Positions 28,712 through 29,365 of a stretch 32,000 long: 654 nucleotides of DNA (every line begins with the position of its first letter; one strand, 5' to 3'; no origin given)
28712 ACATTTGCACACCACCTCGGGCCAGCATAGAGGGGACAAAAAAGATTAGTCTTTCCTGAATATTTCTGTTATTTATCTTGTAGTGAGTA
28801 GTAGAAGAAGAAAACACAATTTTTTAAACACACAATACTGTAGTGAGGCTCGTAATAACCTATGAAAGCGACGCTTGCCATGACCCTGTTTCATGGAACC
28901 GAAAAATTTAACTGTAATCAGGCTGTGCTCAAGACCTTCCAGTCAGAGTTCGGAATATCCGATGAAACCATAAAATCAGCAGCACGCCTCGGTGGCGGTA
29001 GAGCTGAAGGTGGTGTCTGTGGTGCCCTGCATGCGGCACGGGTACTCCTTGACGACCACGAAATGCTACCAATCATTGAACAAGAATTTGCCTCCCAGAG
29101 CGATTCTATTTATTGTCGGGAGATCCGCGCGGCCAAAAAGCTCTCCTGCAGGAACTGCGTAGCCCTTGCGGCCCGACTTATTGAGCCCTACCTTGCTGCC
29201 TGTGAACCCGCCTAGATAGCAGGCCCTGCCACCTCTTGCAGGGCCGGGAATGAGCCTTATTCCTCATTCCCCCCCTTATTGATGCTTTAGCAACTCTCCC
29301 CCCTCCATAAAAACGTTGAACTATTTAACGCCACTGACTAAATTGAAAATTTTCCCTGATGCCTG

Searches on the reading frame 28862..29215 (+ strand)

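Call 36: search_protein_families(library=pfam, proteins=[window:28862-29215:+], max_evalue=0.001)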
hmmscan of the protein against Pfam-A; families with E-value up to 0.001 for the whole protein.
window:28862-29215:+ (117 aa): 1 family
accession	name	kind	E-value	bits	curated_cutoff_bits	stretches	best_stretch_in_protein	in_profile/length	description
PF09719.15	C_GCAxxG_C_C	-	2.4e-12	47.4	27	1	16-108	1-116/118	Putative redox-active protein (C_GCAxxG_C_C)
